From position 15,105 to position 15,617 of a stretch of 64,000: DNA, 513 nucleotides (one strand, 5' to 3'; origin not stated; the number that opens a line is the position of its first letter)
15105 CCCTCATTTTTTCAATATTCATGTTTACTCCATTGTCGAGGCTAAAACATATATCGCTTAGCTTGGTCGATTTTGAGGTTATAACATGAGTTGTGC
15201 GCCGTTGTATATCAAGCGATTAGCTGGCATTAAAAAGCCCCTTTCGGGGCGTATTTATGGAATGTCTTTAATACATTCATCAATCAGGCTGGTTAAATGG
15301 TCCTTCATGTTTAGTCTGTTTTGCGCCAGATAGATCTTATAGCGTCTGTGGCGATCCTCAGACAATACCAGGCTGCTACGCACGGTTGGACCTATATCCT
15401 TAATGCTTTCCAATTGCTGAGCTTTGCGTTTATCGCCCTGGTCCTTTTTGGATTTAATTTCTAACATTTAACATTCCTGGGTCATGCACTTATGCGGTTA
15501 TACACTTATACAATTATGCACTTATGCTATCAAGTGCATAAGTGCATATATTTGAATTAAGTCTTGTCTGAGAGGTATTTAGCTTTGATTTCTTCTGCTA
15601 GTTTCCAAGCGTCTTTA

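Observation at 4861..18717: Seven arrays of an 8-bp-periodic TGCA-core repeat at the par locus, at oriV and at packaging and head operon promoters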

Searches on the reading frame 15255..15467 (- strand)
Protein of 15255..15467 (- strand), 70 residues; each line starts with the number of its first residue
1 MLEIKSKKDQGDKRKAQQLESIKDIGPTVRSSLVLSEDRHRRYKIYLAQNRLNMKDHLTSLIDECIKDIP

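Call 12: search_protein_families(library=pfam, proteins=[window:15255-15467:-], max_evalue=0.01)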
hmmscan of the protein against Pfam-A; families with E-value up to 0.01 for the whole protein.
window:15255-15467:- (70 aa): 0 families

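Call 13: search_protein_families(library=phrogs, proteins=[window:15255-15467:-], max_evalue=0.01)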
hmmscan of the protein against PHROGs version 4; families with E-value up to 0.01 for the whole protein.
window:15255-15467:- (70 aa): 0 families

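Call 27: find_homologous_proteins(query=window:15255-15467:-, max_evalue=0.01)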
Query window:15255-15467:- (70 aa): 12 proteins with E <= 0.01 among 18 candidates.
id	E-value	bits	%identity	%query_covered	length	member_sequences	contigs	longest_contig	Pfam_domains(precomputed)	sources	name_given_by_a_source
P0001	2.0e-37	143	100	100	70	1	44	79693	-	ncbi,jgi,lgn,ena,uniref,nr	ncbi:hypothetical protein [Acinetobacter lwoffii]|uniref:hypothetical protein n=1 Tax=Acinetobacter 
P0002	2.6e-37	143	99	100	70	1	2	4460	-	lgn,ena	-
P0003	5.2e-37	142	97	100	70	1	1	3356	-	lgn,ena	-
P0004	9.6e-37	141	99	100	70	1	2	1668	-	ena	-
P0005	1.5e-36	141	99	100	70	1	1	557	-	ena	-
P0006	7.4e-26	107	86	84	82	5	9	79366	-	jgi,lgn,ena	-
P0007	1.7e-22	96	83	83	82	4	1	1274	-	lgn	-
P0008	1.5e-19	87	62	94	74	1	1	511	-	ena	-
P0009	4.3e-19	86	64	99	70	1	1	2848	-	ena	-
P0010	1.7e-17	81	59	94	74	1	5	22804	-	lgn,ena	-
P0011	5.1e-17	79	62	87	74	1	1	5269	-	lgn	-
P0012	3.1e-14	70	58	84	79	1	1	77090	-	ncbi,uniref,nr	ncbi:hypothetical protein [Acinetobacter proteolyticus]|uniref:Uncharacterized protein n=1 Tax=Acine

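Call 28: search_dna_similar(query=window:15255-15467:-, collection=plasmids, mode=protein, max_evalue=0.01, max_rows=40)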
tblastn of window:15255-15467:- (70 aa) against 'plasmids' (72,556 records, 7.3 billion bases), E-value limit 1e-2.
Records with a match: 2; places in all: 2; records where one place covers at least 80% of the query: 2.
Best place of each record, by identity: <60% 2.
By first word of the organism name: Halomonas 1; Leptospirillum 1.
By predicted mobility (MOB-suite, as given by PLSDB): non-mobilizable 1; mobilizable 1.
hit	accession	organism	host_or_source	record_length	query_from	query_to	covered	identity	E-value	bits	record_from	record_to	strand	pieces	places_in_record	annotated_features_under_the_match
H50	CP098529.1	Halomonas sp. KG2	whole organism,Cheese rind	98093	10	66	81%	40.4%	4e-3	40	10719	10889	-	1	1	chromosome partitioning protein ParB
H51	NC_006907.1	Leptospirillum ferrooxidans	-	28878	11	70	86%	36.7%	5e-3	40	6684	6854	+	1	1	plasmid partition protein ParG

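Call 29: find_encoding_contigs(protein=P0012, flank=10000, max_places=3)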
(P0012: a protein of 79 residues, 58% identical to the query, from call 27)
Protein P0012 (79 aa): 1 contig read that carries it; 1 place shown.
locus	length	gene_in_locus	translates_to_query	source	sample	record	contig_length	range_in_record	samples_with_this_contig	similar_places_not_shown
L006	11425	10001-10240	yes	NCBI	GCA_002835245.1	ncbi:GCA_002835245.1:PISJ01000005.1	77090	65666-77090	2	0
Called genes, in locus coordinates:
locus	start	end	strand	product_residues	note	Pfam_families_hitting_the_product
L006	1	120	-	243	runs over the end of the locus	-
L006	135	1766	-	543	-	-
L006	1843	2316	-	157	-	-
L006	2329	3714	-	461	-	-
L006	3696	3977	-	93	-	-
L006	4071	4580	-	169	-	-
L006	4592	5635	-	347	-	-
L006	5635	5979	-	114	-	-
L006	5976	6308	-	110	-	-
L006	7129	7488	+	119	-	-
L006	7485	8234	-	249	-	-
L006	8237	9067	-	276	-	-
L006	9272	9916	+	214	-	PF01656:CbiA, PF06564:CBP_BcsQ (faint), PF07015:VirC1, PF09140:MipZ (weak), PF10609:ParA, PF13614:AAA_31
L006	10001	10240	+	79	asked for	-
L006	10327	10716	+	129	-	-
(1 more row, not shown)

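Call 30: find_encoding_contigs(protein=P0010, flank=10000, max_places=3)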
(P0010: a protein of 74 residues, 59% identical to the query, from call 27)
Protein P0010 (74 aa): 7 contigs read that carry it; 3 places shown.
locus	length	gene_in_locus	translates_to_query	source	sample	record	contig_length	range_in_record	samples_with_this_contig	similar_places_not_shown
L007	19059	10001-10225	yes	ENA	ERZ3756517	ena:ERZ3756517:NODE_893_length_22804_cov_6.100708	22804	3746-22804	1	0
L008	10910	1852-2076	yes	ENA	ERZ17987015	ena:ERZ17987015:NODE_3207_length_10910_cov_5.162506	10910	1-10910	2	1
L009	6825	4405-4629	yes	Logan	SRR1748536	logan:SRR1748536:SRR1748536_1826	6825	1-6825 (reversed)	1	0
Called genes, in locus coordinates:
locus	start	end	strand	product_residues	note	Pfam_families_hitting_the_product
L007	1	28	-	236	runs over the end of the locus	-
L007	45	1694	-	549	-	-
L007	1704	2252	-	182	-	-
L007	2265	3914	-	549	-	-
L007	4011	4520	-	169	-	-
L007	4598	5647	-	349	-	-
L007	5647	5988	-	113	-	-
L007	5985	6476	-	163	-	-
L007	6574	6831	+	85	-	-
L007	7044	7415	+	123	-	-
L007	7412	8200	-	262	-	-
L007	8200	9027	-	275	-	-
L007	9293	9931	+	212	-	PF00142:Fer4_NifH (faint), PF01656:CbiA, PF07015:VirC1, PF09140:MipZ (weak), PF10609:ParA (weak), PF13614:AAA_31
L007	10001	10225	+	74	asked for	-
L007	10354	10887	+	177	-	-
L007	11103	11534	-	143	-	-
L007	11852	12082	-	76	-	-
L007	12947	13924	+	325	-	PF01051:Rep3_N, PF21205:Rep3_C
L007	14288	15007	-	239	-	PF13876:Phage_gp49_66, PF07866:DUF1653, PF21825:Sequestin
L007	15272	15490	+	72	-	-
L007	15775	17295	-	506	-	-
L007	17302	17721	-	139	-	-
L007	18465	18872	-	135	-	-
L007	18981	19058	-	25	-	?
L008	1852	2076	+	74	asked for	-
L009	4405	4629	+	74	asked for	-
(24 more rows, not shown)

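Call 38: find_homologous_proteins(query=A1, max_evalue=0.1)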
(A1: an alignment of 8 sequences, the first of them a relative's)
Query A1 (8 sequences) (70 aa, profile of the alignment): 19 proteins with E <= 0.1 among 2412 candidates.
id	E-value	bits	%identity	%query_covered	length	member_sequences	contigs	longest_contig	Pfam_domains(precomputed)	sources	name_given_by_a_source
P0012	7.1e-39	149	58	84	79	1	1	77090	-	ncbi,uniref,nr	ncbi:hypothetical protein [Acinetobacter proteolyticus]|uniref:Uncharacterized protein n=1 Tax=Acine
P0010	1.2e-38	149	59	94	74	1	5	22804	-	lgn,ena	-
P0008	1.5e-38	148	62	94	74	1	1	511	-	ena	-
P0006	8.2e-38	146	86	84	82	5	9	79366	-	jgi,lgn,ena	-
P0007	1.9e-37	145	83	83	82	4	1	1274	-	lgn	-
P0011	2.8e-36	141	62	87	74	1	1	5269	-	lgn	-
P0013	5.7e-35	137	58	93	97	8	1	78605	-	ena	-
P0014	8.0e-34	133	56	94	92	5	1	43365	-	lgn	-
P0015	8.4e-34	133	56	94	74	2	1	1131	-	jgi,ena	-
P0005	5.8e-32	127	99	100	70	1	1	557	-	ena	-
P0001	5.8e-32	127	100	100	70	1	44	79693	-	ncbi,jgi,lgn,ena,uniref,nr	ncbi:hypothetical protein [Acinetobacter lwoffii]|uniref:hypothetical protein n=1 Tax=Acinetobacter 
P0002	6.0e-32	127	99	100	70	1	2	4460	-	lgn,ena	-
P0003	1.2e-31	126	97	100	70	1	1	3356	-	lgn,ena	-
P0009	3.9e-31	125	64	99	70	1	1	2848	-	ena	-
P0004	7.7e-31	124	99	100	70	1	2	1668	-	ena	-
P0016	4.8e-26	108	50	83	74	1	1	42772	-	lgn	-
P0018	3.8e-22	96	46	99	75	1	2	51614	-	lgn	-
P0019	3.1e-19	86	50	91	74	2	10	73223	-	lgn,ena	-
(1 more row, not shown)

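Call 39: search_solved_structures(query=A1, max_evalue=10, show_alignments=3)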
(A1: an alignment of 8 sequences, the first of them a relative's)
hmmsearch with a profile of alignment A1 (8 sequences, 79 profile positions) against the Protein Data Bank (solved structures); distinct sequences matched with E-value up to 10: 6.
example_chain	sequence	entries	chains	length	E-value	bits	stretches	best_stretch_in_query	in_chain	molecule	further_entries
1p94_A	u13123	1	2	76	0.051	16.8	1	22-77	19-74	plasmid partition protein ParG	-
5njt_T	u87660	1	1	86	0.84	12.9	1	12-59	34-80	30S ribosomal protein S20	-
3j9w_AT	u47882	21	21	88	0.85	12.9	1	12-59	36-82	30S ribosomal protein bS20 | 30S ribosomal protein S20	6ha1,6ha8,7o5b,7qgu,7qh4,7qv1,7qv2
7oyc_b1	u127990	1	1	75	1.7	11.9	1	8-62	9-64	60S ribosomal protein L29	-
9e9c_H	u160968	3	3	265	3.2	11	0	37-61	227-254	Large ribosomal subunit protein bL9m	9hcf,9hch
2kel_A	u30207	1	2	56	3.8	10.8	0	42-73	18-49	Uncharacterized protein 56B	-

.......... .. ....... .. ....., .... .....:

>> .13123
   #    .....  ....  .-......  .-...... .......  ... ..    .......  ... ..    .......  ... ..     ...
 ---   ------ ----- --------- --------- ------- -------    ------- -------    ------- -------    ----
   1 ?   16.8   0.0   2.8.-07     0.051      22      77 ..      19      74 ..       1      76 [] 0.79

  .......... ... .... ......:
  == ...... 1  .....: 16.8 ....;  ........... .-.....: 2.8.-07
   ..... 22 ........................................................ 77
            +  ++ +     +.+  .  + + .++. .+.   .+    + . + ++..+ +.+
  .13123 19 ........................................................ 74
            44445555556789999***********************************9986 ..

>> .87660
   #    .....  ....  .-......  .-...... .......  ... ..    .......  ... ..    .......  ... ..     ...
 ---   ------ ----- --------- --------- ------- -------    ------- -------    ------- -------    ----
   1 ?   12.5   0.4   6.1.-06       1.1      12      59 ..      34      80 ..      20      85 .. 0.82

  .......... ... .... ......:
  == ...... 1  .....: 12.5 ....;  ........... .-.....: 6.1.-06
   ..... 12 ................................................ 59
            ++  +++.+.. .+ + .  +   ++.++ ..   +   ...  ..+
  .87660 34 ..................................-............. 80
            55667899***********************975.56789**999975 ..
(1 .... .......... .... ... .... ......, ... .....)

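Call 41: find_encoding_contigs(protein=P0019, flank=10000, max_places=2)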
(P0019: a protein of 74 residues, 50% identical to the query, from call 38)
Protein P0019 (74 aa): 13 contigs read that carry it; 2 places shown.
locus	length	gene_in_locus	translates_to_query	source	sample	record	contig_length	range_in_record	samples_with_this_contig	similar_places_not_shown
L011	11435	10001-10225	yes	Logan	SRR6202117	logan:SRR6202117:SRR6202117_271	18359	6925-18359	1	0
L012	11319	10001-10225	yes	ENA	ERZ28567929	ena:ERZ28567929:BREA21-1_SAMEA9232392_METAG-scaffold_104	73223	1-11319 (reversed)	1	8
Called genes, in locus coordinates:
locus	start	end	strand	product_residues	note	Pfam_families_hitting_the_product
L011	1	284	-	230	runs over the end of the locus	-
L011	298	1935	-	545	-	-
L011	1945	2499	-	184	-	-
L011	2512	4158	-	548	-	-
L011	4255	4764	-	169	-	-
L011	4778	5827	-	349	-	-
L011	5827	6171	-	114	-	-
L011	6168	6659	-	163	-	-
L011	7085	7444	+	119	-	-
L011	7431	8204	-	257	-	-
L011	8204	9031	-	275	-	-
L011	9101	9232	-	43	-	-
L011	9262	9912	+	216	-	PF01656:CbiA, PF07015:VirC1 (faint), PF09140:MipZ (faint), PF10609:ParA, PF13614:AAA_31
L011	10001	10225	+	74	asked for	-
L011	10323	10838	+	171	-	-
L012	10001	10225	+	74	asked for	-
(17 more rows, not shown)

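Call 42: find_encoding_contigs(protein=P0018, flank=10000, max_places=2)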
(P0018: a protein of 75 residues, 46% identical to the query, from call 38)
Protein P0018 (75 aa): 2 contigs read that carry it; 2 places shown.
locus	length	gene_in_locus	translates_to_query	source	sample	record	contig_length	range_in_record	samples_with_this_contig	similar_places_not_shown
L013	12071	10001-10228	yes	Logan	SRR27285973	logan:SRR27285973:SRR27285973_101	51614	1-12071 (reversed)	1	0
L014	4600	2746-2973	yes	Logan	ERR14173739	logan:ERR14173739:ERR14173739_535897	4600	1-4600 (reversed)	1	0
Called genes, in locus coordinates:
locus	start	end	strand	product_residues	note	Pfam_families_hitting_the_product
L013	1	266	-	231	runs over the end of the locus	-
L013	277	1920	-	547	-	-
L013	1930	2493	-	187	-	-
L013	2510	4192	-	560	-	-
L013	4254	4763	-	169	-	-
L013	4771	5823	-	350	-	-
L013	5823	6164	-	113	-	-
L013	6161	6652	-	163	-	-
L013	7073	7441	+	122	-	-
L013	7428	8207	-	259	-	-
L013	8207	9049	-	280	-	-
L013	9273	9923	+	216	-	PF01656:CbiA, PF07015:VirC1 (weak), PF09140:MipZ (weak), PF10609:ParA, PF13614:AAA_31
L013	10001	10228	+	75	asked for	-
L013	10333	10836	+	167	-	-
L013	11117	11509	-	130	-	-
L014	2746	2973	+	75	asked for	-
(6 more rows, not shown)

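Call 54: find_homologous_proteins(query=A2, max_evalue=1)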
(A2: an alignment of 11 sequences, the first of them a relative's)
Query A2 (11 sequences) (70 aa, profile of the alignment): 20 proteins with E <= 1 among 4520 candidates.
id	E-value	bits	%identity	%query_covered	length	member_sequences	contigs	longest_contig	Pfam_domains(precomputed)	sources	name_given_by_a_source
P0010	1.4e-37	145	59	94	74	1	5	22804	-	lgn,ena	-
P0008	5.4e-37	144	62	94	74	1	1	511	-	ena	-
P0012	2.8e-36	141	58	84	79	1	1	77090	-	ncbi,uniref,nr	ncbi:hypothetical protein [Acinetobacter proteolyticus]|uniref:Uncharacterized protein n=1 Tax=Acine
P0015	3.6e-35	138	56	94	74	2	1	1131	-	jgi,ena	-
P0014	4.8e-35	137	56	94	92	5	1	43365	-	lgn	-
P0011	1.5e-34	136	62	87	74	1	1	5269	-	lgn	-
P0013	6.7e-34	134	58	93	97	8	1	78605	-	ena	-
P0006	3.1e-32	128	86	84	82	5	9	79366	-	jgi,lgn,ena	-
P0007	3.7e-31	125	83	83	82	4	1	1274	-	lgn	-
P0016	9.1e-31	124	50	83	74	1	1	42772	-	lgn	-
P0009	5.5e-30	121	64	99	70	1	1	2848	-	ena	-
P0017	5.0e-29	118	46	99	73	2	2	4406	-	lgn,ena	-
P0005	6.6e-29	118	99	100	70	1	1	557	-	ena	-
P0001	7.3e-29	117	100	100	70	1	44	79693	-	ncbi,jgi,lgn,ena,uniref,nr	ncbi:hypothetical protein [Acinetobacter lwoffii]|uniref:hypothetical protein n=1 Tax=Acinetobacter 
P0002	8.3e-29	117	99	100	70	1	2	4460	-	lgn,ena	-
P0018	2.4e-28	116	46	99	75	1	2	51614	-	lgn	-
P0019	6.8e-26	108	50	91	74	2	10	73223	-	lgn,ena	-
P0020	1.3e-7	49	37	70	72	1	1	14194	PF23807.2,PF09274.16,PF09386.17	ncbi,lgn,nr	ncbi:chromosome partitioning protein ParB [Escherichia coli]|nr:chromosome partitioning protein ParB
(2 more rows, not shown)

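Call 67: predict_structure(alignment_id=A2)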
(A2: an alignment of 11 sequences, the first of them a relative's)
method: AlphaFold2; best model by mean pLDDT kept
length: 70 residues; sequences in the alignment: 11
mean_pLDDT: 77.5   pTM: 0.50
mean pLDDT of the five models: 77.5, 75.1, 74.9, 73.9, 72.9
residues with pLDDT >= 90: 24; 70-90: 22; 50-70: 16; < 50: 8
segments of 3 or more residues with pLDDT < 50: 1-8
pLDDT, mean of each block of 10 residues (from residue 1): 45 64 71 88 97 92 87
secondary structure, 60 per line:
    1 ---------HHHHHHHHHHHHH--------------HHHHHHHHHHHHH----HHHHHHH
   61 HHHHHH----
elements in order: H10-22 H37-49 H54-66

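Call 69: search_protein_families(library=pfam, proteins=[P0020, P0019, P0001], max_evalue=1)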
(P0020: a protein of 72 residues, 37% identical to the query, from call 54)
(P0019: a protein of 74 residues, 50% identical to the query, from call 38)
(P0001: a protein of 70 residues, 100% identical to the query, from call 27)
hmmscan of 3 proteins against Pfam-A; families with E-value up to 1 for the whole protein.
P0020 (72 aa): 8 families
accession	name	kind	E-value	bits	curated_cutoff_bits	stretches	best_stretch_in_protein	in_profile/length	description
PF09274.16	ParG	-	3.8e-06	27.4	21.4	1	30-66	34-70/76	ParG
PF09386.16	ParD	-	1.3e-05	26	27.3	1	31-61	2-32/80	Antitoxin ParD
PF23807.1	RHH_10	-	1.9e-05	25.3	27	1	24-66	16-59/84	Ribbon-helix-helix protein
PF21432.3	56B_RHH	-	5e-05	23.6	27.2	1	42-62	4-24/32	56B-like, Ribbon-helix-helix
PF07764.18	Omega_Repress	-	7.4e-05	23.4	33.3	1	37-61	27-51/59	Omega Transcriptional Repressor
PF10038.14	DUF2274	-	0.01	16.6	23.8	1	21-55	6-39/69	Protein of unknown function (DUF2274)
PF22513.2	FitA-like_RHH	-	0.053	13.9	27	1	37-62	8-33/39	Antitoxin FitA-like, ribbon-helix-helix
PF20605.4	Antitox_RHH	-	0.093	13.4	27.2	1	40-66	14-40/50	Antitoxin-like ribbon-helix-helix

P0019 (74 aa): 3 families
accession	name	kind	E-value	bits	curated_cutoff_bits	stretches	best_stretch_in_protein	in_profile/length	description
PF09274.16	ParG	-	0.023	15.3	21.4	1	24-71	26-73/76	ParG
PF23326.1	UBL_UBAC1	-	0.03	14.7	27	1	8-62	25-81/109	UBAC1 UBL-like domain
PF25620.1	PhiKZ_MCP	-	0.096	11.2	27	1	3-47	266-310/635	Bacteriophage PhiKZ major capsid protein gp120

P0001 (70 aa): 2 families
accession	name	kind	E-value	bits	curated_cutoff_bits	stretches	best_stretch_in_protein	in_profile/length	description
PF07764.18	Omega_Repress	-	0.026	15.2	33.3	1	9-57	3-49/59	Omega Transcriptional Repressor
PF09274.16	ParG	-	0.16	12.6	21.4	1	20-67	26-73/76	ParG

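Call 71: fold_search(model_id=the predicted structure, library=pdb)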
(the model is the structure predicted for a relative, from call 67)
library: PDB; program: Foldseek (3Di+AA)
matches with E <= 10: 0; with E <= 0.001: 0
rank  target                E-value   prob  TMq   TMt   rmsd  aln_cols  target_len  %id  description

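Call 85: find_encoding_contigs(protein=P0019, flank=10000, max_places=10)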
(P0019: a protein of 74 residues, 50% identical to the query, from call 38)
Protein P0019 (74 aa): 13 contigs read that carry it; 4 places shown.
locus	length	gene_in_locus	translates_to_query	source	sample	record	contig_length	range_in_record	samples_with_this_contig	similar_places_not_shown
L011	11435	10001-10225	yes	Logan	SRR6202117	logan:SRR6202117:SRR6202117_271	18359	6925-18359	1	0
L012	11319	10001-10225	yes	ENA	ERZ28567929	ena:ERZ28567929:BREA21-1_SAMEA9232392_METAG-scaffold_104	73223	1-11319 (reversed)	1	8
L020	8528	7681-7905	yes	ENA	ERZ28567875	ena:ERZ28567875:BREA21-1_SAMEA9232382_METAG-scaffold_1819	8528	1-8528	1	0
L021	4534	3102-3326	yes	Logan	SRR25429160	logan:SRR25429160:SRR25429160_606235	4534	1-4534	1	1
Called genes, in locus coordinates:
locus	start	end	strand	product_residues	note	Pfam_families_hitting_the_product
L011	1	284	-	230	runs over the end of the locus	-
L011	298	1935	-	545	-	-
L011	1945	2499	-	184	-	-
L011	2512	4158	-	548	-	-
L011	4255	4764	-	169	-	-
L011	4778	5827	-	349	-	-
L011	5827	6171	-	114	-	-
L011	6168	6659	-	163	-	-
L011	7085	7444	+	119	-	-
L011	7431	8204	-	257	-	-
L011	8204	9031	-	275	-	-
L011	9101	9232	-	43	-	-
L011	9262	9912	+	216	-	PF01656:CbiA, PF07015:VirC1 (faint), PF09140:MipZ (faint), PF10609:ParA, PF13614:AAA_31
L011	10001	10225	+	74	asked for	-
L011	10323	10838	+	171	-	-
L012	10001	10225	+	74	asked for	-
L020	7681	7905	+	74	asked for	-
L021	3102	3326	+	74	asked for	-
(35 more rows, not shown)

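Call 86: find_encoding_contigs(protein=P0016, flank=10000, max_places=2)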
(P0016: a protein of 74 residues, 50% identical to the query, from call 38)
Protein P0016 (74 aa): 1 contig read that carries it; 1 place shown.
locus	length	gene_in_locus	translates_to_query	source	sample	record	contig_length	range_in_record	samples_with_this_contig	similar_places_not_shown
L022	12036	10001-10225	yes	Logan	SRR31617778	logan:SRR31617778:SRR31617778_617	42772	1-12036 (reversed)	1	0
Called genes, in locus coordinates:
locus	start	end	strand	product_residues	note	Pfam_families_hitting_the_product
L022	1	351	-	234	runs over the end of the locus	-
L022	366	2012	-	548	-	-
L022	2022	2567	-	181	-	-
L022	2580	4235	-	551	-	-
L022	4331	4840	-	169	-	-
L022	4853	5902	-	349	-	-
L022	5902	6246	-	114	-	-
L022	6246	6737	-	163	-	-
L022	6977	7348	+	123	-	-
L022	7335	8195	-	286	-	-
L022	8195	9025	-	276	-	-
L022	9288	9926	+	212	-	PF01656:CbiA, PF07015:VirC1, PF09140:MipZ (faint), PF10609:ParA (weak), PF13614:AAA_31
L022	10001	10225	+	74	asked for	-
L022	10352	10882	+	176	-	-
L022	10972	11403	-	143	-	-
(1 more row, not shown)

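Call 99: find_encoding_contigs(protein=P0006, flank=10000, max_places=3)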
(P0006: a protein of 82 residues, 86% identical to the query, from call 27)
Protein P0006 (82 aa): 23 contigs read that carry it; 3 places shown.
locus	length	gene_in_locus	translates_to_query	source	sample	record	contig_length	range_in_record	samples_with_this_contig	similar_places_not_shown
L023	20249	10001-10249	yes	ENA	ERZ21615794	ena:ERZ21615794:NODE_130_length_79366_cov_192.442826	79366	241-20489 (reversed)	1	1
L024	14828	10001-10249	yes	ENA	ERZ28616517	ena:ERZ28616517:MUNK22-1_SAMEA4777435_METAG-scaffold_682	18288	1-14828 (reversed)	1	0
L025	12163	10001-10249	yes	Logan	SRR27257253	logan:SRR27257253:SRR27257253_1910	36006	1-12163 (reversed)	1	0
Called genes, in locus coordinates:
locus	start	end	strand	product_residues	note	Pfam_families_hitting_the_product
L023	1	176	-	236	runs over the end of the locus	-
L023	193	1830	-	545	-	-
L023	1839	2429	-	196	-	-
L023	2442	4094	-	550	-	-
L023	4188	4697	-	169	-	-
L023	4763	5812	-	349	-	-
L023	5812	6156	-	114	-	-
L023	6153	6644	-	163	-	-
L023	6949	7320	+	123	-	-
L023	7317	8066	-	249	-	-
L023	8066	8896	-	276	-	-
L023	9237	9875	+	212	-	PF01656:CbiA, PF07015:VirC1, PF09140:MipZ (weak), PF10609:ParA (weak), PF13614:AAA_31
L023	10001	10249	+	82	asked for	-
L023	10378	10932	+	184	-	-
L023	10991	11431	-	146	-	-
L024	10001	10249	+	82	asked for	-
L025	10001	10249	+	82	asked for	-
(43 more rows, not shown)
